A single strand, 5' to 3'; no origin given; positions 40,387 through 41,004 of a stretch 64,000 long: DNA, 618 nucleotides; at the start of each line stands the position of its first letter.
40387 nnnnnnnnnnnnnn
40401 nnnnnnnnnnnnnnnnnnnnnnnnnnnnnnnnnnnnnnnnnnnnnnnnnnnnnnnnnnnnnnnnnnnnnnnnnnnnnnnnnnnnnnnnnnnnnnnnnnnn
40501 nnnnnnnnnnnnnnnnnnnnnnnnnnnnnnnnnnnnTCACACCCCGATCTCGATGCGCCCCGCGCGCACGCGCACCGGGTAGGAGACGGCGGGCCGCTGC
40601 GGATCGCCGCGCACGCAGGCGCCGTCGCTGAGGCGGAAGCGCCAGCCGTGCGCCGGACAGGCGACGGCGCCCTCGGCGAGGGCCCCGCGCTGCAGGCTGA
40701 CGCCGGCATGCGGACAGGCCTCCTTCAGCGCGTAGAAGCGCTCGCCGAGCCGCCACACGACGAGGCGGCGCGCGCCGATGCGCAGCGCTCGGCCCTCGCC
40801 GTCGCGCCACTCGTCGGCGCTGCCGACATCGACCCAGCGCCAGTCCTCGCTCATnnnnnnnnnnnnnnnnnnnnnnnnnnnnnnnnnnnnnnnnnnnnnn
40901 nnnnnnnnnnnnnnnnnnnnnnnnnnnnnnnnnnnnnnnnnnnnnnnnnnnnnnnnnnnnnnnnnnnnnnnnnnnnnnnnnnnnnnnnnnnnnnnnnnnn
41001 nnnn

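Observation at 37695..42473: Translationally coupled nadB / NirD-like Rieske / 815-aa helical-repeat protein / cbiX block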

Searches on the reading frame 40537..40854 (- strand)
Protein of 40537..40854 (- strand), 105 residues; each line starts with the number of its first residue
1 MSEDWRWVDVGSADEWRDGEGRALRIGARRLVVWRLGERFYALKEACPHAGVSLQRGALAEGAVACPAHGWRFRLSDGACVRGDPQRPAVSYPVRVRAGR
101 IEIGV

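Call 6: search_protein_families(library=pfam, proteins=[window:40537-40854:-], max_evalue=0.01)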
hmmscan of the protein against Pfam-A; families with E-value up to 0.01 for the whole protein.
window:40537-40854:- (105 aa): 3 families
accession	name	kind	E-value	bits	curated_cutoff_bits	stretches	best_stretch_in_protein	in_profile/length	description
PF00355.32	Rieske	-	7.5e-19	67.9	20.3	1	7-93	2-88/88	Rieske [2Fe-2S] domain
PF13806.12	Rieske_2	-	2.4e-12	47.1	27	1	6-103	1-103/104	Rieske-like [2Fe-2S] domain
PF22543.2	Rieske_4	-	0.0002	22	28.4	1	9-80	2-77/119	Soluble Rieske-type ferredoxin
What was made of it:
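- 40537..40854 (-): Small soluble Rieske-type [2Fe-2S] ferredoxin (105 aa), nadB-linked subfamily. PF00355 7.5e-19 and PF13806 2.4e-12 (call 6).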

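Call 7: search_protein_families(library=ncbifam, proteins=[window:40537-40854:-], max_evalue=0.01)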
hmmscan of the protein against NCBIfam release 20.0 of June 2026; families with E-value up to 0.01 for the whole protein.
window:40537-40854:- (105 aa): 10 families
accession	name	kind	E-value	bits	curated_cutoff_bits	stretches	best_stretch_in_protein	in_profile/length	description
TIGR02378.1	nirD_assim_sml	equivalog_domain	2.1e-17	63.2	74.65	1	7-103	2-103/105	nitrite reductase small subunit NirD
NF041683.1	ant_diox_AndAb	equivalog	1.3e-16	60.6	150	1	6-105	1-100/100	anthranilate 1,2-dioxygenase ferredoxin subunit AndAb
NF042948.2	3PPDioc_HcaC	equivalog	1.6e-12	47.6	150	1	9-103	5-100/105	3-phenylpropionate/cinnamic acid dioxygenase ferredoxin subunit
NF007422.0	PRK09965.1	equivalog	6e-11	42.3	113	1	20-104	14-99/106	bifunctional 3-phenylpropionate/cinnamic acid dioxygenase ferredoxin subunit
TIGR02377.1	MocE_fam_FeS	subfamily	2.8e-07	30.5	136.15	1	7-104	2-100/101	MocE family 2Fe-2S type ferredoxin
NF007066.0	PRK09511.1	equivalog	4.7e-06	26.8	135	1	7-103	4-106/108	nitrite reductase small subunit NirD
NF052579.1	BetMthstMoxSdmAMthl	equivalog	0.00011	21.3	600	1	7-81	18-92/351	4beta-methylsterol monooxygenase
TIGR03228.1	anthran_1_2_A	equivalog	0.00012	21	671.9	1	23-82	56-116/438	anthranilate 1,2-dioxygenase large subunit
TIGR03229.1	benzo_1_2_benA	equivalog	0.0069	15.3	780.95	1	38-77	72-112/433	benzoate 1,2-dioxygenase large subunit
NF041174.1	SDX_Thmprot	equivalog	0.0071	16.5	170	1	32-83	28-79/109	sulredoxin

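Call 20: find_homologous_proteins(query=window:40537-40854:-)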
Query window:40537-40854:- (105 aa): 22 proteins with E <= 0.001 among 53 candidates.
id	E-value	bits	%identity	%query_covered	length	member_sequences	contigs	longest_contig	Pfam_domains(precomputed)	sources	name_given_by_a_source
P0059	2.7e-64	233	100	100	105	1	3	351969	PF00355.33,PF13806.13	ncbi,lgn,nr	ncbi:MAG: Rieske (2Fe-2S) protein [Planctomycetota bacterium]|nr:Rieske (2Fe-2S) protein [Planctomyc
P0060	1.8e-41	159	69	100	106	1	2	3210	PF00355.33,PF13806.13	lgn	-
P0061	5.6e-26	109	51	99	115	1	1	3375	PF00355.33,PF13806.13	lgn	-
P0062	3.3e-25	107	51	100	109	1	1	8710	PF00355.33,PF13806.13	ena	-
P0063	2.1e-23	101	50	99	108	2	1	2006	PF00355.33,PF13806.13,PF22543.3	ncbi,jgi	jgi:nitrite reductase/ring-hydroxylating ferredoxin subunit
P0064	1.7e-15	75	44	93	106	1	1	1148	PF00355.33,PF13806.13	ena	-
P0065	8.4e-15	73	39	95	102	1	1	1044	PF00355.33,PF13806.13,PF22543.3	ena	-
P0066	1.1e-14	73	42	93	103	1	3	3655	PF00355.33,PF13806.13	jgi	jgi:NAD(P)H-dependent nitrite reductase small subunit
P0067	1.8e-13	69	43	93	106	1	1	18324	PF00355.33,PF13806.13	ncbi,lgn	-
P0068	3.6e-13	68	41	100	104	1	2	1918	PF00355.33,PF13806.13,PF22543.3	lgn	-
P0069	6.7e-11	61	36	93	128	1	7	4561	PF00355.33,PF13806.13,PF22543.3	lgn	-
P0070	7.6e-11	60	35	94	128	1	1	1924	PF00355.33,PF13806.13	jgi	-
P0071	6.1e-10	57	39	91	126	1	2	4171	PF00355.33,PF13806.13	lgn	-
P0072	1.7e-8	53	37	81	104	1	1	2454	PF00355.33,PF13806.13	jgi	jgi:nitrite reductase/ring-hydroxylating ferredoxin subunit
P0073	2.0e-8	53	38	95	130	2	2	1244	PF00355.33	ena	-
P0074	2.2e-8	52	35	89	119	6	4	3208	PF00355.33,PF13806.13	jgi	jgi:phenylpropionate dioxygenase-like ring-hydroxylating dioxygenase large terminal subunit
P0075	6.3e-8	51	40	71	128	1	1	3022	PF00355.33,PF13806.13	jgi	-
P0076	1.1e-7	50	46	61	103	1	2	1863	PF00355.33,PF13806.13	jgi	jgi:nitrite reductase/ring-hydroxylating ferredoxin subunit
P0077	2.4e-7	49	40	70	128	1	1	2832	PF00355.33,PF13806.13,PF22543.3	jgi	jgi:nitrite reductase/ring-hydroxylating ferredoxin subunit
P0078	8.9e-6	44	41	55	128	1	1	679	PF00355.33,PF13806.13,PF22543.3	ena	-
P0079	9.2e-6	44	45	48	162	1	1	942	PF25451.2,PF00355.33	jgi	jgi:UDP-MurNAc hydroxylase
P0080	8.8e-5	41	40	55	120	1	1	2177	PF00355.33,PF13806.13,PF22543.3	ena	-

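Call 26: find_related_loci(query=A1, collection=metagenome_contigs, flank=5000)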
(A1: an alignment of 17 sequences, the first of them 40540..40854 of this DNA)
Query A1 (105 aa) in metagenome_contigs; peptide patterns used: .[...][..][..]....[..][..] (x = any residue, [..] = any of these).
600 stretches matched a pattern (row limit reached: there are more); 565 encode a relative of the query (tblastn E <= 1e-3); the best 80 are kept; 80 distinct loci.
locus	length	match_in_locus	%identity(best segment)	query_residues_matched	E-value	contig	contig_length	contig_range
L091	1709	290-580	41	6-103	8e-23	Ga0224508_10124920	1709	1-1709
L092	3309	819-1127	40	2-104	1e-21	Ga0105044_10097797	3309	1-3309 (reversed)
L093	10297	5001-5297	38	7-105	2e-21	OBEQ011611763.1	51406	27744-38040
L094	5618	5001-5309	38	4-105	8e-21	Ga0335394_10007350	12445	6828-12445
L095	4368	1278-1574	41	6-105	4e-20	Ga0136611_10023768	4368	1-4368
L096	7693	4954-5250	41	6-105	3e-20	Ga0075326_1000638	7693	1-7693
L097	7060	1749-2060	38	1-105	2e-19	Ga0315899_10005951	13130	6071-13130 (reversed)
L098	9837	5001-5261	42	14-101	2e-19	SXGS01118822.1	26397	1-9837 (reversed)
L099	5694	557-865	36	2-105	5e-19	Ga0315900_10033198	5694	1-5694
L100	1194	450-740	39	6-103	4e-19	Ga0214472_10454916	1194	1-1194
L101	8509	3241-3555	37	1-105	7e-19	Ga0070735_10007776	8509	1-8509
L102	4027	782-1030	40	3-93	8e-19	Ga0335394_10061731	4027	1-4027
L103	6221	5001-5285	35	10-105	2e-18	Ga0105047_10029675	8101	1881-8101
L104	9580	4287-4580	40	7-105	1e-18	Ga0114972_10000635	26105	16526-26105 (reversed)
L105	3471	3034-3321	34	10-105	2e-18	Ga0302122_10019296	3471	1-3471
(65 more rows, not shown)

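Call 32: search_solved_structures(query=window:40540-40854:-, max_evalue=0.001)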
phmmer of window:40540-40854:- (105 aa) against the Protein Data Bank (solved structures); distinct sequences matched with E-value up to 0.001: 34.
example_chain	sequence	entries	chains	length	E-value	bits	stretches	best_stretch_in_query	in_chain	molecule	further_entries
1vck_A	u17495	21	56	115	2.3e-12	50.7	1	7-102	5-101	ferredoxin component of carbazole | Ferredoxin CarAc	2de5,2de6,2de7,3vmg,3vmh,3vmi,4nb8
6wn3_A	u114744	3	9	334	1.4e-09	41.7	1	7-94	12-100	SxtT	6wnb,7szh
6wnc_A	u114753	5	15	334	2.2e-09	41.1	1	7-94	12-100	SxtDIOX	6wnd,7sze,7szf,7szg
5bok_A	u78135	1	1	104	1.5e-08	38.4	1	6-101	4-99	Ferredoxin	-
8hn2_A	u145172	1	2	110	3.6e-07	33.9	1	9-104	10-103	Cytochrome b6-f complex iron-sulfur subunit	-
6icp_A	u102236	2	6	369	3.8e-07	33.9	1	24-93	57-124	Methylxanthine N1-demethylase NdmA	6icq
6ick_A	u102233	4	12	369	3.8e-07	33.9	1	24-93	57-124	Methylxanthine N1-demethylase NdmA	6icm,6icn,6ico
2e4p_A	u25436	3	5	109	4e-07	33.8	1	12-98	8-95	Biphenyl dioxygenase ferredoxin subunit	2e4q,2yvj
4nb9_A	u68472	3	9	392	1.2e-06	32.2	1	7-80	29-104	Terminal oxygenase component of carbazole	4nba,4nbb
4nb8_A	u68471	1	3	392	1.2e-06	32.2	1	7-80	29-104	Terminal oxygenase component of carbazole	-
4nbc_A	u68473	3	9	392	1.2e-06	32.2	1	7-80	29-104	Terminal oxygenase component of carbazole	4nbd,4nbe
1ww9_A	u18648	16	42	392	1.2e-06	32.2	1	7-80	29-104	terminal oxygenase component of carbazole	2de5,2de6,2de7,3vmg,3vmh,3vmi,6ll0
4nbf_A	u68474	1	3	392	1.2e-06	32.2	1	7-80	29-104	Terminal oxygenase component of carbazole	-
4nbg_A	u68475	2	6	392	1.2e-06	32.2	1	7-80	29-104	Terminal oxygenase component of carbazole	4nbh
2qpz_A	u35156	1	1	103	2.7e-06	31.1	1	6-103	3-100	Naphthalene 1,2-dioxygenase system ferredoxin subunit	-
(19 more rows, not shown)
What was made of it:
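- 40537..40854 (-): Best PDB match is the CarAc ferredoxin at 2.3e-12 (call 32).
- Closest known: Rieske-type ferredoxins of ring-hydroxylating oxygenase systems. Same: Closest solved structures by sequence (CarAc 2.3e-12; call 32).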

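Call 54: find_encoding_contigs(protein=P0059, flank=3000, max_places=3)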
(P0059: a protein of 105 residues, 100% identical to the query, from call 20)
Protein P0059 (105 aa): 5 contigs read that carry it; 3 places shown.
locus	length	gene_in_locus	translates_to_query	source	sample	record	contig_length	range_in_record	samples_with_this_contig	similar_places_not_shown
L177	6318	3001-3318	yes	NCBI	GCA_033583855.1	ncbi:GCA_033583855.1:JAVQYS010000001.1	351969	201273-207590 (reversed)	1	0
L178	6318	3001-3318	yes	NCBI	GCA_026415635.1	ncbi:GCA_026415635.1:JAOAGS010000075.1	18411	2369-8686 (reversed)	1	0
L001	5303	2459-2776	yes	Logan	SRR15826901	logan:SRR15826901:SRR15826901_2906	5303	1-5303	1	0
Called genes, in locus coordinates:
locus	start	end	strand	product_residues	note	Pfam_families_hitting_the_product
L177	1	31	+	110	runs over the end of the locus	PF02482:Ribosomal_S30AE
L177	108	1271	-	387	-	PF00438:S-AdoMet_synt_N, PF02772:S-AdoMet_synt_M, PF02773:S-AdoMet_synt_C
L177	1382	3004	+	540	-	PF00890:FAD_binding_2, PF01134:GIDA (weak), PF01266:DAO, PF03486:HI0933_like (faint), PF07992:Pyr_redox_2 (faint), PF12831:FAD_oxidored (faint)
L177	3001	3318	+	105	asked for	PF00355:Rieske, PF13806:Rieske_2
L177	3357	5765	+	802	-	-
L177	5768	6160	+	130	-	PF06180:CbiK (weak), PF01903:CbiX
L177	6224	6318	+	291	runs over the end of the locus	PF02698:DUF218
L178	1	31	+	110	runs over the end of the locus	PF02482:Ribosomal_S30AE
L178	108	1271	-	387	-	PF00438:S-AdoMet_synt_N, PF02772:S-AdoMet_synt_M, PF02773:S-AdoMet_synt_C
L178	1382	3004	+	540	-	PF00890:FAD_binding_2, PF01134:GIDA (weak), PF01266:DAO, PF03486:HI0933_like (faint), PF07992:Pyr_redox_2 (faint), PF12831:FAD_oxidored (faint)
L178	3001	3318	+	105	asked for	PF00355:Rieske, PF13806:Rieske_2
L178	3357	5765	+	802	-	-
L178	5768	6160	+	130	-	PF06180:CbiK (weak), PF01903:CbiX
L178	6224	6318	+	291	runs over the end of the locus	PF02698:DUF218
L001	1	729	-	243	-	?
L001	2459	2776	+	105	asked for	PF00355:Rieske, PF13806:Rieske_2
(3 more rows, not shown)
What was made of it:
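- The same block is present in a second assembly of essentially the same organism (call 54).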

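Call 55: find_encoding_contigs(protein=P0062, flank=8000, max_places=2)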
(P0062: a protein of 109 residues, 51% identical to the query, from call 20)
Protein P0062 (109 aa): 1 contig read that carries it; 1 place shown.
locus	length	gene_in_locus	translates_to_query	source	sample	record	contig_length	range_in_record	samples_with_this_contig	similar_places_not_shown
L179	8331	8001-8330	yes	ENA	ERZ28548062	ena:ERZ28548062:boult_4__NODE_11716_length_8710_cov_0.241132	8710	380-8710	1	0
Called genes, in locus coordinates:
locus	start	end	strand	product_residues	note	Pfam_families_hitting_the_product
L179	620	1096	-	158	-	-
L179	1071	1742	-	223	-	-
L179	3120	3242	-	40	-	-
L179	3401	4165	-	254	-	-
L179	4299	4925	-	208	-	PF04264:YceI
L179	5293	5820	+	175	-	-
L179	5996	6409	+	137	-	PF00210:Ferritin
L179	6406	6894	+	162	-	PF00210:Ferritin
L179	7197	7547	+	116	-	PF10108:DNA_pol_B_exo2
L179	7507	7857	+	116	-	PF10108:DNA_pol_B_exo2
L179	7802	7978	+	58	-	-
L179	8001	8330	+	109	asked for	PF00355:Rieske, PF13806:Rieske_2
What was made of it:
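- A 51%-identical Rieske protein (P0062) lies away from nadB (call 55). P0062 (51% id) is not next to nadB (call 55).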
